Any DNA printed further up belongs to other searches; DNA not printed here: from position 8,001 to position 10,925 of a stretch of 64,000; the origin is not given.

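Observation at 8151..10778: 875-aa protein combining a GHKL (Bergerat-fold) ATPase motif set with putative beta-sandwich repeats, an architecture I cannot assign to MutL/Hsp90/GyrB/His-kinase/MORC types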

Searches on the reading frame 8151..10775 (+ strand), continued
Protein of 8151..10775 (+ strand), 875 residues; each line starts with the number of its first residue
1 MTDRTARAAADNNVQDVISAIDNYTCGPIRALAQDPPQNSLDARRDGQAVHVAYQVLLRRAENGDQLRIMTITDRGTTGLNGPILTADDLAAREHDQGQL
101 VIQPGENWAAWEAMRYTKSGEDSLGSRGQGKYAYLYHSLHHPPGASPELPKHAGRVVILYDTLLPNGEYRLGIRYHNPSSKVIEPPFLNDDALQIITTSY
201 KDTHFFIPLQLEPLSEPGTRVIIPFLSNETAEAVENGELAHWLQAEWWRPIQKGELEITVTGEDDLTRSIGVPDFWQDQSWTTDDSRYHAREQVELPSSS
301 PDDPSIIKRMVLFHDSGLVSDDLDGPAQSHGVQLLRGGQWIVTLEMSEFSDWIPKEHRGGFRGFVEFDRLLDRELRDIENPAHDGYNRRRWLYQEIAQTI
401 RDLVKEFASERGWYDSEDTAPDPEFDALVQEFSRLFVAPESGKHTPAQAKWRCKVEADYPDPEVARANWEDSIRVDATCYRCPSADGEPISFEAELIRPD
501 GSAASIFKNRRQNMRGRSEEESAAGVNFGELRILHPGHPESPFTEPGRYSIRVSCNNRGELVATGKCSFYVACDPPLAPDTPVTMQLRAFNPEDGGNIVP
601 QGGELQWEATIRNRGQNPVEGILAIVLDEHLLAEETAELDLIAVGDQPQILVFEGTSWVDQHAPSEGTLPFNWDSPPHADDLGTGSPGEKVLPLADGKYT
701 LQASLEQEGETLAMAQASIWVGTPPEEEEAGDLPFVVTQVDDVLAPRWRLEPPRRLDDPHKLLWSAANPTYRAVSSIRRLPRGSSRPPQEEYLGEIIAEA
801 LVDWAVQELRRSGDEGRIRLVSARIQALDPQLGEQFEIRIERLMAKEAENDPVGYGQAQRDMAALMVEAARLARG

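Call 80: search_protein_families(library=pfam, alignment_id=A5, max_evalue=0.00001)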
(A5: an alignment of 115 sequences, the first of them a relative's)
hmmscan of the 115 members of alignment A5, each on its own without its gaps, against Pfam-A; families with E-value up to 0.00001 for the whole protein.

A. member 1, L010:2461-2874:+ (138 aa): 1 family
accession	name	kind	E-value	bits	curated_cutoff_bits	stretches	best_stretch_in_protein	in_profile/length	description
PF02410.21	RsfS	-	2.9e-25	88.8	21.6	1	29-125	2-98/98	Ribosomal silencing factor during starvation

B. families by the number of members that match (of 115 scanned): 108 families (the first 25 are shown)
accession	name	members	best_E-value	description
PF13304.12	AAA_21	3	1.6e-11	AAA domain, putative AbiEii toxin, Type IV TA system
PF03030.21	H_PPase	2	8.7e-264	Inorganic H+ pyrophosphatase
PF18135.7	Type_ISP_C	2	1.4e-96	Type ISP C-terminal specificity domain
PF00346.24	Complex1_49kDa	2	1.7e-90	Respiratory-chain NADH dehydrogenase, 49 Kd subunit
PF13701.12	DDE_Tnp_1_4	2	1.1e-61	Transposase DDE domain group 1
PF02464.23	CinA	2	3e-42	Competence-damaged protein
PF14072.11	DndB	2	8e-42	DNA-sulfur modification-associated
PF00994.29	MoCF_biosynth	2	4.2e-36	Probable molybdopterin binding domain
PF00561.26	Abhydrolase_1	2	1.2e-31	alpha/beta hydrolase fold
PF00005.33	ABC_tran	2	2.7e-29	ABC transporter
PF01058.29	Oxidored_q6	2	8.4e-28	NADH ubiquinone oxidoreductase, 20 Kd subunit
PF18146.6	CinA_KH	2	2.3e-24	Damage-inducible protein CinA KH domain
PF12697.13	Abhydrolase_6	2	1.5e-19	Alpha/beta hydrolase family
PF12146.15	Hydrolase_4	2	2.6e-16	Serine aminopeptidase, S33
PF13565.12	HTH_32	2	3.4e-15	Homeodomain-like domain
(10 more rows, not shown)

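Call 82: search_dna_similar(query=window:8151-10775:+, collection=plasmids, mode=protein, max_evalue=0.001, max_rows=15)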
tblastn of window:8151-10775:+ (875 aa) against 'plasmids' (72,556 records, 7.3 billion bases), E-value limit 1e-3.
No match.

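Call 83: search_dna_similar(query=window:8151-10775:+, collection=phages, mode=protein, max_evalue=0.001, max_rows=15)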
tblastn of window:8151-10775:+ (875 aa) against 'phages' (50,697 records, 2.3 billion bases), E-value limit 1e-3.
No match.

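Call 84: find_related_loci(query=A1, collection=viral_contigs, flank=7000)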
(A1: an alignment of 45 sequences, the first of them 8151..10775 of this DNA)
Query A1 (875 aa) in viral_contigs; peptide patterns used: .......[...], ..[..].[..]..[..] (x = any residue, [..] = any of these).
25 stretches matched a pattern, but none encodes a relative of the query by tblastn (E <= 1e-3).

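Call 93: search_protein_families(library=pfam, proteins=[L008:6378-6953:+, L009:6142-6597:+, L009:6597-6857:+, L011:5620-6906:+, L028:6629-6895:+, L026:6105-6800:+, L060:6386-6841:+, L067:4930-5535:+, L013:6391-6900:+], max_evalue=0.05)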
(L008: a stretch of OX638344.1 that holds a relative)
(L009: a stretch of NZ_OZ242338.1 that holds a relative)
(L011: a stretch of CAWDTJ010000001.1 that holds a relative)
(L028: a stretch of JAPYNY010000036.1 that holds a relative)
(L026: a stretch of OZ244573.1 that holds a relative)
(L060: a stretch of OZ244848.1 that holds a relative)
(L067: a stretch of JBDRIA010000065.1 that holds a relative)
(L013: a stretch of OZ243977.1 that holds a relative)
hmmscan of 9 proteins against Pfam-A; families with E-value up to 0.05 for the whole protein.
L008:6378-6953:+ (192 aa): 1 family
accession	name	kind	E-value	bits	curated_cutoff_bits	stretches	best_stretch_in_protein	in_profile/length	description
PF01475.25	FUR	-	0.0076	16.8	23.1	1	113-143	77-107/121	Ferric uptake regulator family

L009:6142-6597:+ (152 aa): 0 families

L009:6597-6857:+ (87 aa): 0 families

L011:5620-6906:+ (429 aa): 1 family
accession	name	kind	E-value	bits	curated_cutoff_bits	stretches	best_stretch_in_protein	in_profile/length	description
PF14072.11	DndB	-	4.2e-14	52.8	29.1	1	87-368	38-301/338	DNA-sulfur modification-associated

L028:6629-6895:+ (89 aa): 0 families

L026:6105-6800:+ (232 aa): 0 families

L060:6386-6841:+ (152 aa): 0 families

L067:4930-5535:+ (202 aa): 2 families
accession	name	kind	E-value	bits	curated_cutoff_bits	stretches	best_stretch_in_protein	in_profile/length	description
PF01914.23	MarC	-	3.6e-29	102.1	23.9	1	9-196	2-201/203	MarC family integral membrane protein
PF24677.1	DUF7657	-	0.00022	20.5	26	1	124-184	198-257/401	Domain of unknown function (DUF7657)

L013:6391-6900:+ (170 aa): 3 families
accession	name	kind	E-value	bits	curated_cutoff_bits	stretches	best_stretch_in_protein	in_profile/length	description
PF05066.19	HARE-HTH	-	9e-08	32.8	25.9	1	90-141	6-61/71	HB1, ASXL, restriction endonuclease HTH domain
PF23991.1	DUF7310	-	0.0018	19.2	40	1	11-51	25-65/83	Coiled-coil region of unknown function (DUF7310)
PF15794.10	CCDC106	-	0.022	15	30.2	1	11-47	4-40/220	Coiled-coil domain-containing protein 106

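Call 98: fold_search(model_id=the predicted structure, library=pdb)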
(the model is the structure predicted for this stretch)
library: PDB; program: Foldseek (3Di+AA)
matches with E <= 10: 1778; with E <= 0.001: 366
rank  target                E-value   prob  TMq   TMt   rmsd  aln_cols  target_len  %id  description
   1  8cs9_X                1.0e-10  1.00  0.10  0.13  31.7       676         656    8  Composite reconstruction of Class 1 of the erythrocyte ankyrin-1 complex (released 2022-07-20)
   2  1nug_B                2.4e-10  1.00  0.11  0.13  30.8       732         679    9  Role of Calcium Ions in the Activation and Activity of the Transglutaminase 3 Enzyme (2 calciums, 1 Mg, inactive form) (released 2003-04-22)
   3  1ex0_B                2.5e-10  1.00  0.11  0.14  31.6       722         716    7  HUMAN FACTOR XIII, MUTANT W279F ZYMOGEN (released 2003-12-23)
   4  1ggt_B                2.5e-10  1.00  0.10  0.12  33.6       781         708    9  THREE-DIMENSIONAL STRUCTURE OF A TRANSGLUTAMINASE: HUMAN BLOOD COAGULATION FACTOR XIII (released 1995-07-31)
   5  7uzs                  2.7e-10  1.00  0.10  0.13  33.2       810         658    8  Protein 4.2 (local refinement from consensus reconstruction of ankyrin complex classes) (released 2022-07-20)
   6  1f13_A                2.8e-10  1.00  0.11  0.13  34.5       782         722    7  RECOMBINANT HUMAN CELLULAR COAGULATION FACTOR XIII (released 1998-08-12)
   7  1f13_B                3.3e-10  1.00  0.12  0.14  33.7       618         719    7  RECOMBINANT HUMAN CELLULAR COAGULATION FACTOR XIII (released 1998-08-12)
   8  1evu_B                4.6e-10  1.00  0.11  0.13  30.8       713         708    8  HUMAN FACTOR XIII WITH CALCIUM BOUND IN THE ION SITE (released 2000-05-10)
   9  6a8p_C                6.3e-10  1.00  0.10  0.13  31.8       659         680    8  Transglutaminase 2 mutant G224V in complex with GTP (released 2018-09-26)
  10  8cmt_A                6.7e-10  1.00  0.11  0.13  33.7       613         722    7  Structure of the plasma coagulation Factor XIII A2B2 heterotetrameric complex. (released 2024-09-11)
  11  1kv3_A                7.8e-10  1.00  0.10  0.14  32.5       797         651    7  HUMAN TISSUE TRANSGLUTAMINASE IN GDP BOUND FORM (released 2002-03-13)
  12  7zr0_A                8.3e-10  1.00  0.25  0.32  10.1       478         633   14  CryoEM structure of HSP90-CDC37-BRAF(V600E) complex. (released 2022-12-14)
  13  7zr0_B                8.7e-10  1.00  0.25  0.32  10.8       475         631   14  CryoEM structure of HSP90-CDC37-BRAF(V600E) complex. (released 2022-12-14)
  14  4kkr_A                9.7e-10  1.00  0.10  0.34  15.1       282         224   10  Crystal structure of Vibrio cholerae RbmA (crystal form 3) (released 2013-05-22)
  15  6a8p_A                1.1e-09  1.00  0.10  0.13  32.7       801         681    9  Transglutaminase 2 mutant G224V in complex with GTP (released 2018-09-26)
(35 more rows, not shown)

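Call 99: search_protein_representatives(alignment_id=A1)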
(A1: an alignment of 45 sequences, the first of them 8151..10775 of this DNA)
Query: 45 sequences, 860 profile positions. Proteins with E-value up to 0.001 (for the whole library): 445; up to 1e-10: 343; up to 1e-30: 178. The best 150 are listed.
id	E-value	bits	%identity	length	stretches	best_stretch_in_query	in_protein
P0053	0.0e+00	1166.3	-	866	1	6-857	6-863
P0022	0.0e+00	1077.0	-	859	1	4-858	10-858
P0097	0.0e+00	1029.7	-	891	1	4-858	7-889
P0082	0.0e+00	1021.3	-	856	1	4-855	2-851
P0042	1.4e-295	999.6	-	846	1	5-858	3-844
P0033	3.7e-282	955.1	-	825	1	3-853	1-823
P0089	7.9e-272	920.9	-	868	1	7-857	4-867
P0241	8.2e-270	914.3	-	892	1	6-855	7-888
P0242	2.8e-268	909.2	-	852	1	5-858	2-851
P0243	9.0e-265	897.6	-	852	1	7-858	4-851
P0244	5.9e-264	894.9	-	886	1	5-858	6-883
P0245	2.6e-260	882.9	-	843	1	7-859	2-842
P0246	1.9e-256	870.1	-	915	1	3-857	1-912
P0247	2.9e-255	866.2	-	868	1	7-857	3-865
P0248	3.6e-255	865.8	-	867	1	4-856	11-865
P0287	7.7e-85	302.3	-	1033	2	10-623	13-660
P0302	6.8e-59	216.5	-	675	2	6-579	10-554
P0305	7.1e-57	209.8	-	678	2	8-579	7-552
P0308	9.5e-56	206.1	-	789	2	5-636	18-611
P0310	1.6e-54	202.0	-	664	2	4-580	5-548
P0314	6.2e-54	200.1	-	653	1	6-580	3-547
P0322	1.8e-52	195.3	-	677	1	7-581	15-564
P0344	1.8e-45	172.1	-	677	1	10-655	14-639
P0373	1.2e-38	149.5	-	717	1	33-531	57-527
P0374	2.3e-38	148.5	-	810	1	9-795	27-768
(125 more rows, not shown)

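Call 100: search_protein_families(library=pfam, proteins=[P0302, P0305, P0310, P0314, P0322, P0344, P0374, P0287, P0308, P0373], max_evalue=0.05)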
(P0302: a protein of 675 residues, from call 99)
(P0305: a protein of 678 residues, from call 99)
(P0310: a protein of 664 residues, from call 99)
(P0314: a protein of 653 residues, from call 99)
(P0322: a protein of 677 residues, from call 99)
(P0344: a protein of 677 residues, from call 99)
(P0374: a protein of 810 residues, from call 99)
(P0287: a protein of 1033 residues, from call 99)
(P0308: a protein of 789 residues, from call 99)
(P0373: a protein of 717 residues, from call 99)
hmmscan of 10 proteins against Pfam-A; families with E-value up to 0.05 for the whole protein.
P0302 (675 aa): 0 families

P0305 (678 aa): 0 families

P0310 (664 aa): 1 family
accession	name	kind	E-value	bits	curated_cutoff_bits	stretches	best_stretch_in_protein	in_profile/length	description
PF13177.12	DNA_pol3_delta2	-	0.047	14.1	27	0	176-217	88-127/161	DNA polymerase III, delta subunit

P0314 (653 aa): 0 families

P0322 (677 aa): 0 families

P0344 (677 aa): 0 families

P0374 (810 aa): 0 families

P0287 (1033 aa): 0 families

P0308 (789 aa): 1 family
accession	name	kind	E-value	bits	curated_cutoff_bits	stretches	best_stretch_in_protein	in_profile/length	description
PF07787.17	TMEM43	-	0.0058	16.4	23.3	0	515-576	68-130/250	Transmembrane protein 43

P0373 (717 aa): 0 families

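Call 101: find_encoding_contigs(protein=P0302, flank=7000, max_places=3)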
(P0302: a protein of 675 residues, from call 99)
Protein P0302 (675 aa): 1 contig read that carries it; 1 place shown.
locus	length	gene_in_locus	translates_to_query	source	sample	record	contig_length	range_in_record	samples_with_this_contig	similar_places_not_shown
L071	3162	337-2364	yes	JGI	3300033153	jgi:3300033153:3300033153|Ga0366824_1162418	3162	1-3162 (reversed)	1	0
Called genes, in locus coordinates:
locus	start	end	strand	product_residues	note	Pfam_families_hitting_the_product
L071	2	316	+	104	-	?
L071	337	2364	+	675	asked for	-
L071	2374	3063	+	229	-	-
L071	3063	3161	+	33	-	?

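Call 102: find_encoding_contigs(protein=P0314, flank=8000, max_places=3)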
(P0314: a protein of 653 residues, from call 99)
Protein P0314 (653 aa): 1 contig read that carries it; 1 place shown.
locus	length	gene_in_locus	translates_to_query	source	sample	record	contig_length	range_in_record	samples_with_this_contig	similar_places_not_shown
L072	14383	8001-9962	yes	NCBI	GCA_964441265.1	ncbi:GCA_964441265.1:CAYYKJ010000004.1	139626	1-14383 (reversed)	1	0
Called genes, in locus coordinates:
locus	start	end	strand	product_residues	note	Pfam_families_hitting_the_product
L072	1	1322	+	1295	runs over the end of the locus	PF00271:Helicase_C (weak)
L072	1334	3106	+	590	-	PF09369:MZB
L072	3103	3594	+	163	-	PF13091:PLDc_2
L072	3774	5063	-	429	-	-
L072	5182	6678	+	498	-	PF00753:Lactamase_B (weak), PF12706:Lactamase_B_2 (weak), PF07521:RMMBL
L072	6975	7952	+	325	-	-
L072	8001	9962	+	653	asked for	-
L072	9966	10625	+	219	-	-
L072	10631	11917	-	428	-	PF00145:DNA_methylase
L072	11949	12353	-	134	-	PF03852:Vsr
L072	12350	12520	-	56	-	-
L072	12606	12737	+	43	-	-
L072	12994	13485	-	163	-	-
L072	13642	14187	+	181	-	PF04480:DUF559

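Call 103: find_encoding_contigs(protein=P0344, flank=8000, max_places=3)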
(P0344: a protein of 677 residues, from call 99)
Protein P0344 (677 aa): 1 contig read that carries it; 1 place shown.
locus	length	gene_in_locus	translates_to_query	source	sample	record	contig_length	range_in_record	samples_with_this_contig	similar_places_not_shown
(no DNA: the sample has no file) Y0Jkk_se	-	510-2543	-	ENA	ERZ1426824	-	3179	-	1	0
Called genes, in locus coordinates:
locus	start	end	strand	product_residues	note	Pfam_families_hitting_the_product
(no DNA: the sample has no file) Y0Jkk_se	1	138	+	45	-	?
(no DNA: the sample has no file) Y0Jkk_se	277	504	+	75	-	-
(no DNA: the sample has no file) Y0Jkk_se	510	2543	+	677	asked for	-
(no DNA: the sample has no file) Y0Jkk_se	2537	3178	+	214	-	?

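Call 106: search_protein_families(library=padloc, proteins=[P0302, P0314, P0322, P0374, P0287, L072:6975-7949:+, L072:9966-10622:+, L071:2374-3060:+, L002:7511-7960:+, L001:11565-13766:-], max_evalue=0.01)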
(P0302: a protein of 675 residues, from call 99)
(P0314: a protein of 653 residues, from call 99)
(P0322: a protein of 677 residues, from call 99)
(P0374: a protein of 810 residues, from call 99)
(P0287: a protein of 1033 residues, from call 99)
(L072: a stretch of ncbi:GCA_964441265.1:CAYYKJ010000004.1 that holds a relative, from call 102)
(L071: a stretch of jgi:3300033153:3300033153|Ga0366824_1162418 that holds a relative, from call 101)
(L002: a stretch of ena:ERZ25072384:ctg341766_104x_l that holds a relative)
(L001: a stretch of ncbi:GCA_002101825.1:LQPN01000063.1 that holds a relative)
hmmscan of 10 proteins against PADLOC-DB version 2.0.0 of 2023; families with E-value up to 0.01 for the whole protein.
P0302 (675 aa): 0 families

P0314 (653 aa): 0 families

P0322 (677 aa): 0 families

P0374 (810 aa): 0 families

P0287 (1033 aa): 0 families

L072:6975-7949:+ (325 aa): 0 families

L072:9966-10622:+ (219 aa): 0 families

L071:2374-3060:+ (229 aa): 0 families

L002:7511-7960:+ (150 aa): 1 family
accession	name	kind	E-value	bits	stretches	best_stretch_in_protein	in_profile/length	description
PDLC00514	JetC1|JetC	-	0.0035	13.2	1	17-96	347-427/1117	DUF3584 domain; MukB-like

L001:11565-13766:- (734 aa): 0 families

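Call 114: search_protein_families(library=pfam, proteins=[P0314, P0053], max_evalue=10)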
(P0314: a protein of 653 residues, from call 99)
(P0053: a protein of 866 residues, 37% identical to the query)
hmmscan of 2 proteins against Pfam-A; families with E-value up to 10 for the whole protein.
P0314 (653 aa): 1 family
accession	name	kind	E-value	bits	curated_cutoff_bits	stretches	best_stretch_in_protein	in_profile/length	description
PF01661.27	Macro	-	0.11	12.9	22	1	143-190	49-97/118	Macro domain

P0053 (866 aa): 1 family
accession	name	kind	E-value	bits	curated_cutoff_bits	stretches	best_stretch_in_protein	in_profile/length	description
PF24318.1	DUF7490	-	0.008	16.2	27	1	531-577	57-103/106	Domain of unknown function (DUF7490)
